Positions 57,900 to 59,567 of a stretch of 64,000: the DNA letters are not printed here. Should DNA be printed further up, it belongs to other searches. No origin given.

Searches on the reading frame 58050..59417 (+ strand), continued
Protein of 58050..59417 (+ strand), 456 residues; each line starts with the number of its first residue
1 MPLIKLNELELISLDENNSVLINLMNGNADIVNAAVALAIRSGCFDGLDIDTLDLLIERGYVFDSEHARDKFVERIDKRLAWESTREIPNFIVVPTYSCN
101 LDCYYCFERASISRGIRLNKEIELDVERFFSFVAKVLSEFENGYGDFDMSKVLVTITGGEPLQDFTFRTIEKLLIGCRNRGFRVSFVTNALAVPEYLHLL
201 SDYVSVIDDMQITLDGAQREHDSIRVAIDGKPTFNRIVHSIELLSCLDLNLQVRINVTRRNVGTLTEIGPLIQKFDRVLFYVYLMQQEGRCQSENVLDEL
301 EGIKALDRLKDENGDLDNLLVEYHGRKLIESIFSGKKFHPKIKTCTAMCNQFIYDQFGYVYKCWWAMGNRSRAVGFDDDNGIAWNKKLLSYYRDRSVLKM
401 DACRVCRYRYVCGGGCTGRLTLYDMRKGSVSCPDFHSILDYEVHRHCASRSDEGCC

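Call 35: find_encoding_contigs(protein=P0024, flank=5000, max_places=2)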
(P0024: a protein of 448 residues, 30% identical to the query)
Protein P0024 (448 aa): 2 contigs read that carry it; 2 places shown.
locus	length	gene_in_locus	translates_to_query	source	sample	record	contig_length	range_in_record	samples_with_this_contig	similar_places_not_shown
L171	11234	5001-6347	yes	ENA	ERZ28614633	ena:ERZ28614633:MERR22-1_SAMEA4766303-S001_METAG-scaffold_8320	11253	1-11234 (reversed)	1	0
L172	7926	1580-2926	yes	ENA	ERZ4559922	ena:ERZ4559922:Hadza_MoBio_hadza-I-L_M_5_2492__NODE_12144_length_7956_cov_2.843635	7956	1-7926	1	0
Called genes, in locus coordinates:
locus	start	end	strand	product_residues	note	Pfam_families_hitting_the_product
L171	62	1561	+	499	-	PF11074:DUF2779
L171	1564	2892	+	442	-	-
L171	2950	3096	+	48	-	-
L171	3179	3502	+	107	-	PF13310:Virulence_RhuM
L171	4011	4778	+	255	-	PF00398:RrnaAD (weak), PF02475:TRM5-TYW2_MTfase, PF05185:PRMT5 (faint), PF13489:Methyltransf_23 (weak), PF13847:Methyltransf_31, PF08241:Methyltransf_11, PF08242:Methyltransf_12, PF13649:Methyltransf_25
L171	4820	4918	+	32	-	-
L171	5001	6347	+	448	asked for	PF04055:Radical_SAM, PF13353:Fer4_12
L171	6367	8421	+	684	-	PF00009:GTP_EFTU, PF01926:MMR_HSR1 (weak), PF02421:FeoB_N (weak), PF14492:EFG_III, PF03764:EFG_IV, PF00679:EFG_C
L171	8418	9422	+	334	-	PF08241:Methyltransf_11, PF13649:Methyltransf_25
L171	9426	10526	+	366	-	PF01168:Ala_racemase_N, PF00842:Ala_racemase_C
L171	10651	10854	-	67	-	-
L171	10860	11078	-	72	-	PF01381:HTH_3 (weak)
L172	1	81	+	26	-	?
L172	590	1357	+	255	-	PF00398:RrnaAD (weak), PF02475:TRM5-TYW2_MTfase, PF05185:PRMT5 (faint), PF13489:Methyltransf_23 (weak), PF13847:Methyltransf_31, PF08241:Methyltransf_11, PF08242:Methyltransf_12, PF13649:Methyltransf_25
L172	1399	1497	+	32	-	-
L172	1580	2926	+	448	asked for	PF04055:Radical_SAM, PF13353:Fer4_12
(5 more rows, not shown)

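Call 36: find_encoding_contigs(protein=P0025, flank=5000, max_places=2)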
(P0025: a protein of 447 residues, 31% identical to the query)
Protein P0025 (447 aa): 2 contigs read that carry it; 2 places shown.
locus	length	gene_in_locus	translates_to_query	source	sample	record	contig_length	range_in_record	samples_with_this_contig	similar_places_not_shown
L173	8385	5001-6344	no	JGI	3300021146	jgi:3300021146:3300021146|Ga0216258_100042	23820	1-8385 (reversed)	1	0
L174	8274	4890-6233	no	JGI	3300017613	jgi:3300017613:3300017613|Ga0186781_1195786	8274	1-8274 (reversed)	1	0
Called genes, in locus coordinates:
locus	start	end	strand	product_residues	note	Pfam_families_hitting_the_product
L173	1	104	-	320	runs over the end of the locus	PF13936:HTH_38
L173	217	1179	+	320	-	-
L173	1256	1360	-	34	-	-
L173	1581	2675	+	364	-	PF01168:Ala_racemase_N, PF00842:Ala_racemase_C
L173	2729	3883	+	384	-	PF02073:Peptidase_M29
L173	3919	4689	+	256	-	PF13489:Methyltransf_23 (weak), PF13847:Methyltransf_31 (weak), PF08241:Methyltransf_11 (weak), PF08242:Methyltransf_12 (weak), PF13649:Methyltransf_25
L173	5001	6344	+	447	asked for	PF04055:Radical_SAM, PF13353:Fer4_12 (faint)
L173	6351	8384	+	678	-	?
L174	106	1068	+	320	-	-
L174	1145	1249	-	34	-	-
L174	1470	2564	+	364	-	PF01168:Ala_racemase_N, PF00842:Ala_racemase_C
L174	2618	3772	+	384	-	PF02073:Peptidase_M29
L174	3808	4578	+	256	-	PF13489:Methyltransf_23 (weak), PF13847:Methyltransf_31 (weak), PF08241:Methyltransf_11 (weak), PF08242:Methyltransf_12 (weak), PF13649:Methyltransf_25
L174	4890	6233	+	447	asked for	PF04055:Radical_SAM, PF13353:Fer4_12 (faint)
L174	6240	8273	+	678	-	?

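Call 38: search_protein_families(library=ncbifam, proteins=[P0024, P0025, P0017], max_evalue=1)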
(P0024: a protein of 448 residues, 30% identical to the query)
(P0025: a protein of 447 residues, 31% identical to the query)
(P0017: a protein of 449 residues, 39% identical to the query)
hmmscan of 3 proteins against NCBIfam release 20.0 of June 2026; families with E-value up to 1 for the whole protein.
P0024 (448 aa): 67 families (the best 25 are shown)
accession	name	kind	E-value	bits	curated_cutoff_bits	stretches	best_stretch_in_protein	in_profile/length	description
NF038107.1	rSAM_NF038107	equivalog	4.3e-41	141.1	600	1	3-445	3-429/444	Cys-every-fifth radical SAM/SPASM peptide maturase CefB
TIGR04463.1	rSAM_vs_C_rich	equivalog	5.2e-36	124.3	525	1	10-426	5-407/438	TIGR04463 family radical SAM/SPASM RiPP maturase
TIGR04334.1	rSAM_Clo7bot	equivalog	5.5e-35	120.9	600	1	10-429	9-420/440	radical SAM/SPASM domain Clo7bot peptide maturase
NF047865.1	rSAM_PapB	equivalog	6e-32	111.2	340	1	93-418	10-320/330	PapB family radical SAM/SPASM ranthipeptide maturase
TIGR04280.1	geopep_mat_rSAM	hypoth_equivalog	1.5e-31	109.9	400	2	44-270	44-260/428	geopeptide radical SAM maturase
TIGR04064.1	rSAM_nif11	equivalog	1.2e-27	96.8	518.7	2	13-241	27-226/459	nif11-like peptide radical SAM maturase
NF052473.1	rSAM_FlmE_OhkG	exception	4.8e-26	91.5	500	2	26-256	35-265/481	FlmE/OhkG family radical SAM/SPASM peptide maturase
TIGR03974.1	rSAM_six_Cys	equivalog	1.5e-24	86.7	425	1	44-446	54-449/451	thioether cross-link-forming SCIFF peptide maturase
NF041707.1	rSAM_YhhB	equivalog_domain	3.4e-24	85.4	445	2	87-241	3-154/369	cyclophane-forming radical SAM/SPASM peptide maturase YhhB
NF041298.1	rSAM_mat_DynA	equivalog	9.5e-24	84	450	1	90-442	5-349/356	dynobactin maturation radical SAM/SPASM protein DynA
TIGR03942.1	sulfatase_rSAM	equivalog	1.2e-22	80.5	349.45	1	94-442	9-353/363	anaerobic sulfatase maturase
TIGR04068.1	rSAM_ocin_clost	equivalog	1.5e-22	80.2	500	2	15-320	17-307/462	Cys-rich peptide radical SAM maturase CcpM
NF040492.1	not_ScfB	exception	3.9e-22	78.7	855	1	48-444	57-446/450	ScfB-related radical SAM/SPASM orphan maturase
TIGR03978.1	rSAM_paired_1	equivalog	8.8e-21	74.2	370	2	7-239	4-227/466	His-Xaa-Ser system radical SAM maturase HxsB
TIGR04163.1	rSAM_cobopep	equivalog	3.9e-20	72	375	1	85-440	63-413/428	peptide-modifying radical SAM enzyme CbpB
TIGR04085.1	rSAM_more_4Fe4S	domain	3.6e-14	53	27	1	344-432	1-93/93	SPASM domain-containing protein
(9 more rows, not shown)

P0025 (447 aa): 44 families (the best 25 are shown)
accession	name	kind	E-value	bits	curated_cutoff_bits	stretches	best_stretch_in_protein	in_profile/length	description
NF038107.1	rSAM_NF038107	equivalog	1.6e-28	99.7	600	1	10-447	10-432/444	Cys-every-fifth radical SAM/SPASM peptide maturase CefB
NF047865.1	rSAM_PapB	equivalog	1.8e-28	99.7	340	1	90-416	6-319/330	PapB family radical SAM/SPASM ranthipeptide maturase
TIGR04334.1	rSAM_Clo7bot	equivalog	5.5e-27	94.5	600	1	32-442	31-430/440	radical SAM/SPASM domain Clo7bot peptide maturase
TIGR04280.1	geopep_mat_rSAM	hypoth_equivalog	1.2e-23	83.8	400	2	30-269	32-259/428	geopeptide radical SAM maturase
TIGR04463.1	rSAM_vs_C_rich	equivalog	2.9e-22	79.1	525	1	32-414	30-395/438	TIGR04463 family radical SAM/SPASM RiPP maturase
TIGR04064.1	rSAM_nif11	equivalog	1.6e-19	70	518.7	2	84-246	75-231/459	nif11-like peptide radical SAM maturase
NF041707.1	rSAM_YhhB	equivalog_domain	1.8e-17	63.3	445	2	88-241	3-154/369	cyclophane-forming radical SAM/SPASM peptide maturase YhhB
NF040492.1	not_ScfB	exception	1.2e-16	60.6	855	1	26-418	41-420/450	ScfB-related radical SAM/SPASM orphan maturase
NF052473.1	rSAM_FlmE_OhkG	exception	1.7e-16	60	500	1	33-439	42-448/481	FlmE/OhkG family radical SAM/SPASM peptide maturase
TIGR04068.1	rSAM_ocin_clost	equivalog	3.1e-16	59.3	500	1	6-249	9-242/462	Cys-rich peptide radical SAM maturase CcpM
TIGR03974.1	rSAM_six_Cys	equivalog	4.4e-16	58.8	425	1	12-418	23-421/451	thioether cross-link-forming SCIFF peptide maturase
NF041298.1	rSAM_mat_DynA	equivalog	1.2e-13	50.8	450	1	91-415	5-323/356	dynobactin maturation radical SAM/SPASM protein DynA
TIGR03978.1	rSAM_paired_1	equivalog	4.9e-13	48.6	370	1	8-242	5-230/466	His-Xaa-Ser system radical SAM maturase HxsB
TIGR04163.1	rSAM_cobopep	equivalog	5.6e-13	48.4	375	2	346-439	316-413/428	peptide-modifying radical SAM enzyme CbpB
TIGR03942.1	sulfatase_rSAM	equivalog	6.7e-12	45.1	349.45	1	94-420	8-331/363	anaerobic sulfatase maturase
TIGR04085.1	rSAM_more_4Fe4S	domain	2.6e-10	40.6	27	1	344-420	1-81/93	SPASM domain-containing protein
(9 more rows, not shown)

P0017 (449 aa): 64 families (the best 25 are shown)
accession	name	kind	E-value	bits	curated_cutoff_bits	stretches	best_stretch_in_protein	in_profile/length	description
NF038107.1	rSAM_NF038107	equivalog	7.3e-39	133.8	600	1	9-426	9-420/444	Cys-every-fifth radical SAM/SPASM peptide maturase CefB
NF047865.1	rSAM_PapB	equivalog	6.5e-33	114.4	340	1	90-407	6-317/330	PapB family radical SAM/SPASM ranthipeptide maturase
TIGR04463.1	rSAM_vs_C_rich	equivalog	6e-32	111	525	1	10-418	5-406/438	TIGR04463 family radical SAM/SPASM RiPP maturase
TIGR04334.1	rSAM_Clo7bot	equivalog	3.1e-31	108.5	600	1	35-410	37-409/440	radical SAM/SPASM domain Clo7bot peptide maturase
TIGR04280.1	geopep_mat_rSAM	hypoth_equivalog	7.2e-24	84.5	400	1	52-411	51-395/428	geopeptide radical SAM maturase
TIGR04064.1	rSAM_nif11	equivalog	2.4e-23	82.6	518.7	2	62-235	48-221/459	nif11-like peptide radical SAM maturase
NF052473.1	rSAM_FlmE_OhkG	exception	1e-22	80.5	500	2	15-262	16-272/481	FlmE/OhkG family radical SAM/SPASM peptide maturase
NF041707.1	rSAM_YhhB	equivalog_domain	9.2e-22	77.4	445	2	97-239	12-153/369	cyclophane-forming radical SAM/SPASM peptide maturase YhhB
TIGR03974.1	rSAM_six_Cys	equivalog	3e-19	69.2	425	1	31-408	43-418/451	thioether cross-link-forming SCIFF peptide maturase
NF040492.1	not_ScfB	exception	1.3e-18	67.1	855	1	65-407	77-416/450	ScfB-related radical SAM/SPASM orphan maturase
NF041298.1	rSAM_mat_DynA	equivalog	1.7e-18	66.8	450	1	90-411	4-326/356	dynobactin maturation radical SAM/SPASM protein DynA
TIGR03906.1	quino_hemo_SAM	equivalog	8.7e-17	60.9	453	2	86-254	93-259/467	quinohemoprotein amine dehydrogenase maturation protein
NF038283.1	viperin_w_prok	equivalog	5.3e-16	58.6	180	1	96-256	11-167/281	viperin family antiviral radical SAM protein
TIGR03942.1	sulfatase_rSAM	equivalog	7.5e-16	58.1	349.45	1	95-408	9-326/363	anaerobic sulfatase maturase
TIGR04068.1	rSAM_ocin_clost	equivalog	1e-15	57.6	500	1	45-252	44-246/462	Cys-rich peptide radical SAM maturase CcpM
TIGR04085.1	rSAM_more_4Fe4S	domain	9.5e-12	45.2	27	1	339-410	1-78/93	SPASM domain-containing protein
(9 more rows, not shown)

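Call 39: search_solved_structures(query=window:58050-59417:+, max_evalue=0.001)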
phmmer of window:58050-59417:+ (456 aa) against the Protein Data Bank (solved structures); distinct sequences matched with E-value up to 0.001: 2.
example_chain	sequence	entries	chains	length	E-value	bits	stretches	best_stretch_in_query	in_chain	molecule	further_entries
5wgg_A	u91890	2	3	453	1.8e-07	33.7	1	95-419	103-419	Radical SAM domain protein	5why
9gm3_A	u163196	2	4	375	0.00038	22.7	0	87-241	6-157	ChlB radical SAM domain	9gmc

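Call 48: find_encoding_contigs(protein=P0020, flank=5000, max_places=2)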
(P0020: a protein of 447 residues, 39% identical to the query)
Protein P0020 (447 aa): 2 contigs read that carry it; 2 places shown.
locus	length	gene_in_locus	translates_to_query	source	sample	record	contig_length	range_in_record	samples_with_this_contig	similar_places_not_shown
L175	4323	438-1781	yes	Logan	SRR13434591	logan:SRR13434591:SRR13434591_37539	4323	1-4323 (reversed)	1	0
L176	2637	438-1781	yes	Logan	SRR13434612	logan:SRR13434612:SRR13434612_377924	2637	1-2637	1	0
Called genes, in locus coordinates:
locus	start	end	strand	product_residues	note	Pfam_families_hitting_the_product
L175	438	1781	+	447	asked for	PF04055:Radical_SAM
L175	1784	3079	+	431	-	PF04055:Radical_SAM, PF13353:Fer4_12 (faint)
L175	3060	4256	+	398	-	PF07690:MFS_1, PF12832:MFS_1_like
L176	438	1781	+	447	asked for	PF04055:Radical_SAM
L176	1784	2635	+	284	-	?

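Call 49: find_encoding_contigs(protein=P0011, flank=5000, max_places=2)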
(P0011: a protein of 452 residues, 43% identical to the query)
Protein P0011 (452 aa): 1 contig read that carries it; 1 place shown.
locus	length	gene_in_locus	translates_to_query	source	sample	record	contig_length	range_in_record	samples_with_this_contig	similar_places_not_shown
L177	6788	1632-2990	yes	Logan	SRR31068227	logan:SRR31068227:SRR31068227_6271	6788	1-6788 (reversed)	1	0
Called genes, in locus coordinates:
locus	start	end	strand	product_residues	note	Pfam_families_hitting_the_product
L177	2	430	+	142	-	?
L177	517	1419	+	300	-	PF00126:HTH_1, PF03466:LysR_substrate (faint)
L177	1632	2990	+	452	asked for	PF04055:Radical_SAM, PF13353:Fer4_12 (faint)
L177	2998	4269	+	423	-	PF04055:Radical_SAM, PF13353:Fer4_12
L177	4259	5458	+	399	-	PF07690:MFS_1, PF12832:MFS_1_like (weak), PF07690:MFS_1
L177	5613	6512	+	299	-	PF00294:PfkB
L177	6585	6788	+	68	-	?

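Call 54: predict_structure(alignment_id=A1)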
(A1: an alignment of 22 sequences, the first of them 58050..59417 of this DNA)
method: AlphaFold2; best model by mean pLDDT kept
length: 456 residues; sequences in the alignment: 22
mean_pLDDT: 87.9   pTM: 0.87
mean pLDDT of the five models: 87.9, 87.9, 86.4, 86.1, 85.9
residues with pLDDT >= 90: 289; 70-90: 120; 50-70: 42; < 50: 5
segments of 3 or more residues with pLDDT < 50: 452-456
pLDDT, mean of each block of 10 residues (from residue 1): 90 95 94 96 93 96 96 93 88 90 64 57 89 95 93 93 93 98 96 96 97 93 87 95 94 93 93 94 78 78 94 93 91 88 66 93 82 89 90 83 87 66 81 89 84 40
secondary structure, 60 per line:
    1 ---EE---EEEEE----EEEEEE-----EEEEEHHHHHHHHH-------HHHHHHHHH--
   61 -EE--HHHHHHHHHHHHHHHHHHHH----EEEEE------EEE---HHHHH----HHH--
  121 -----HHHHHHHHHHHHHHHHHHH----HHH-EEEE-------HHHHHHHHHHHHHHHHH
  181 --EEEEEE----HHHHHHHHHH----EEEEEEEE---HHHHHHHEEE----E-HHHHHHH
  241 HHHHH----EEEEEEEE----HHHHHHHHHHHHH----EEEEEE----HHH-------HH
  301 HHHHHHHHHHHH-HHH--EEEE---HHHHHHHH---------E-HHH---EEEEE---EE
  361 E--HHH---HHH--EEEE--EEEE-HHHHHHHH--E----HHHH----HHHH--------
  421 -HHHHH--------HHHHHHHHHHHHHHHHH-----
elements in order: E9-13 E18-23 E29-33 H34-42 H50-58 H66-85 E90-94 E101-103 H107-111 H126-144 E153-156 H164-180 E183-188 H193-202 E207-214 H218-224 E225-227 H234-245 E250-257 H262-274 E279-284 H299-312 E319-322 H326-333 E351-355 E359-361 E375-378 E381-384 H386-393 H401-404 H409-412 H422-426 H435-451

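Call 59: fold_search(model_id=the predicted structure, library=pdb)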
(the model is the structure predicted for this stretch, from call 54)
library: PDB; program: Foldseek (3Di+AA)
matches with E <= 10: 1516; with E <= 0.001: 80
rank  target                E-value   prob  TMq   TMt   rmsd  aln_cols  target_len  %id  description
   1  5why_B                6.9e-17  1.00  0.60  0.65   9.5       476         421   17  Structural Insights into Thioether Bond Formation in the Biosynthesis of Sactipeptides (released 2017-07-26)
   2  5wgg_A                8.8e-16  1.00  0.62  0.64   8.0       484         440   14  Structural Insights into Thioether Bond Formation in the Biosynthesis of Sactipeptides (released 2017-07-26)
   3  5why_A                1.1e-15  1.00  0.61  0.66   8.9       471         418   16  Structural Insights into Thioether Bond Formation in the Biosynthesis of Sactipeptides (released 2017-07-26)
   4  4k37_B                1.5e-15  1.00  0.55  0.66   5.7       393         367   19  Native anSMEcpe with bound AdoMet (released 2013-05-08)
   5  8vpo                  3.9e-15  1.00  0.65  0.66   6.1       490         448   18  X-Ray Crystal Structure of TigE from Paramaledivibacter caminithermalis (released 2024-02-07)
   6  5v1t_A                1.9e-14  1.00  0.50  0.52  14.2       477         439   17  Crystal structure of Streptococcus suis SuiB bound to precursor peptide SuiA (released 2017-08-30)
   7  4k36_A                4.6e-14  1.00  0.54  0.63   5.8       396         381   18  His6 tagged anSMEcpe with bound AdoMet (released 2013-05-08)
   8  4k37_A                5.2e-14  1.00  0.56  0.68   5.6       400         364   18  Native anSMEcpe with bound AdoMet (released 2013-05-08)
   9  4k39_B                7.5e-14  1.00  0.53  0.65   5.7       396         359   20  Native anSMEcpe with bound AdoMet and Cp18Cys peptide (released 2013-05-08)
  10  5v1q_B                8.4e-14  1.00  0.50  0.52  13.9       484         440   15  Crystal structure of Streptococcus suis SuiB (released 2017-08-30)
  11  4k38_B                1.1e-13  1.00  0.54  0.66   5.5       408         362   18  Native anSMEcpe with bound AdoMet and Kp18Cys peptide (released 2013-05-08)
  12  4k38_A                1.6e-13  1.00  0.54  0.64   6.0       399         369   18  Native anSMEcpe with bound AdoMet and Kp18Cys peptide (released 2013-05-08)
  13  4k39_A                1.7e-13  1.00  0.54  0.66   6.0       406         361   18  Native anSMEcpe with bound AdoMet and Cp18Cys peptide (released 2013-05-08)
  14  4k36_B                9.0e-13  1.00  0.54  0.66   5.8       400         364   18  His6 tagged anSMEcpe with bound AdoMet (released 2013-05-08)
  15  9gmc_C                1.7e-12  1.00  0.57  0.68   5.3       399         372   17  Crystal structure of the complex formed between the radical SAM protein ChlB and the R3A mutant of ChlA (released 2025-06-25)
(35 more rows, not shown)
